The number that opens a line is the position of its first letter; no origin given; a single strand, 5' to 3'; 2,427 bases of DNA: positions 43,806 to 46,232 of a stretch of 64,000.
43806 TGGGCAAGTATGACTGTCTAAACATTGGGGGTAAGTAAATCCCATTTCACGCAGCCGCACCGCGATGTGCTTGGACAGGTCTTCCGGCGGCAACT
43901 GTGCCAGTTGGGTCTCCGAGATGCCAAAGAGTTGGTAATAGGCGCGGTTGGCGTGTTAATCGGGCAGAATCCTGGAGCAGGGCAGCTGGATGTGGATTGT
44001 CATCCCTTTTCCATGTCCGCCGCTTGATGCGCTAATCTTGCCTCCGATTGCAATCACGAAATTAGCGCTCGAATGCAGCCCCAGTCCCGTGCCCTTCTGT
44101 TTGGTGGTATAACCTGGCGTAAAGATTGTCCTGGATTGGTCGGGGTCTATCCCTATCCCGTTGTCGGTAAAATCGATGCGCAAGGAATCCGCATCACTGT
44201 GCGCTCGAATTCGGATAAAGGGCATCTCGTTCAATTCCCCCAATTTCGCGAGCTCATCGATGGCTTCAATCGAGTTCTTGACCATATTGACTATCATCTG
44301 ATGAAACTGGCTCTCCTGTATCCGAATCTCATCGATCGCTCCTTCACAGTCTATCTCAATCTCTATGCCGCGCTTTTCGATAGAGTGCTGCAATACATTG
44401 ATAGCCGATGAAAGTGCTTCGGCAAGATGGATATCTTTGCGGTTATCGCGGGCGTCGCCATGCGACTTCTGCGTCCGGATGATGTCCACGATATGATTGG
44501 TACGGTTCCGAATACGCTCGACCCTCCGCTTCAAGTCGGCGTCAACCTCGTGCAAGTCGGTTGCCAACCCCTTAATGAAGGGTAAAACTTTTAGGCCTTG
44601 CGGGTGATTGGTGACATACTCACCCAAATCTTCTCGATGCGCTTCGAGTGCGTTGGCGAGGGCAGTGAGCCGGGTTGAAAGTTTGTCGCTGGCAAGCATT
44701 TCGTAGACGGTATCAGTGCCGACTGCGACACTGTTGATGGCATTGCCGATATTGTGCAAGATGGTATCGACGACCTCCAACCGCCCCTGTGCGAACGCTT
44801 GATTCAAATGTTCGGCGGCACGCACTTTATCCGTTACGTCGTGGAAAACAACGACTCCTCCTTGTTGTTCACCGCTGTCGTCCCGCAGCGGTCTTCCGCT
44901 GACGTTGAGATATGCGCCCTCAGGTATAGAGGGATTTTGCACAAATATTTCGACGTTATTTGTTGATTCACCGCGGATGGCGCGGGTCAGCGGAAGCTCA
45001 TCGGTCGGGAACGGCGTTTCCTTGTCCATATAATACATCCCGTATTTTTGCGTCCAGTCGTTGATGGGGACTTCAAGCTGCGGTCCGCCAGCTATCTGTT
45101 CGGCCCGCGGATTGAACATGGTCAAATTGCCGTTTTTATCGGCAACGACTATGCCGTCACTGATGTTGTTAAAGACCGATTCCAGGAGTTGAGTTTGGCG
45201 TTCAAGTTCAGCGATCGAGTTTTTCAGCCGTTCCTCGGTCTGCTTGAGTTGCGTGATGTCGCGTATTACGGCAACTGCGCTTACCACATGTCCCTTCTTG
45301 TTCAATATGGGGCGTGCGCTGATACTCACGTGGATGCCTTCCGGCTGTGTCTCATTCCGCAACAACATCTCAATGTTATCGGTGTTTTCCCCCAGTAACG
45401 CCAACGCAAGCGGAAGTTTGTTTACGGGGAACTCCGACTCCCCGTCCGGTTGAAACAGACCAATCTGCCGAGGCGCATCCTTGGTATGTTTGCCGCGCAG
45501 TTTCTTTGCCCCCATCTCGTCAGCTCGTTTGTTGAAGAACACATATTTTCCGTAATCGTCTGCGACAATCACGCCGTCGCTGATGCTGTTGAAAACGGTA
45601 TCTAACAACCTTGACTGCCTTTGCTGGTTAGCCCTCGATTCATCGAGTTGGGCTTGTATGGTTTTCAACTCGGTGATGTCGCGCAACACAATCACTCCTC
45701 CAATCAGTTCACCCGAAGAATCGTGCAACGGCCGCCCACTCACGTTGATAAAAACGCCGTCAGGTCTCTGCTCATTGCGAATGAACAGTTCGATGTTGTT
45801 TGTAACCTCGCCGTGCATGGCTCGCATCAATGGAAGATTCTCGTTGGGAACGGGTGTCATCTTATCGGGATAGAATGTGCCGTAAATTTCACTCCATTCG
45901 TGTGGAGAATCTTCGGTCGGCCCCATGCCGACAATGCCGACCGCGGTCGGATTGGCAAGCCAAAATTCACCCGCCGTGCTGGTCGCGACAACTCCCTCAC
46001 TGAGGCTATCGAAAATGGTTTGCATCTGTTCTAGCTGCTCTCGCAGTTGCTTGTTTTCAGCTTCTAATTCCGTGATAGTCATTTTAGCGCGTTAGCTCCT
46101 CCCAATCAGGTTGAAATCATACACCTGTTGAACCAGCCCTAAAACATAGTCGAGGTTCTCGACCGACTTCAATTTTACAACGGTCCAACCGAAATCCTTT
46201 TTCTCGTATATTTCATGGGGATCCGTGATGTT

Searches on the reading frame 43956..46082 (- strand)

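Call 15: search_protein_families(library=pfam, proteins=[window:43956-46082:-])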
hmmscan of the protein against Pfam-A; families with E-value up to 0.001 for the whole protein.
window:43956-46082:- (708 aa): 7 families
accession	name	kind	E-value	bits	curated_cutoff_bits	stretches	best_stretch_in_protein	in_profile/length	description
PF08448.16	PAS_4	-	1.8e-26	93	23.1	3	24-140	1-109/110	PAS fold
PF13426.13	PAS_9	-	1e-19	71.2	27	3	308-418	1-103/103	PAS domain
PF02518.31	HATPase_c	-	3.5e-18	66.5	26.4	1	590-702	3-109/111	Histidine kinase-, DNA gyrase B-, and HSP90-like ATPase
PF13188.13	PAS_8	-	5.6e-17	61.4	21.8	1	299-336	2-39/65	PAS domain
PF00989.32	PAS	-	6.4e-14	52.4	22.6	0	300-337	3-40/113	PAS fold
PF12860.13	PAS_7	-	7.9e-11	42.6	27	1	304-423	1-114/115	PAS fold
PF13596.12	PAS_10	-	2.4e-07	31.8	22.1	0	300-417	1-106/106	PAS domain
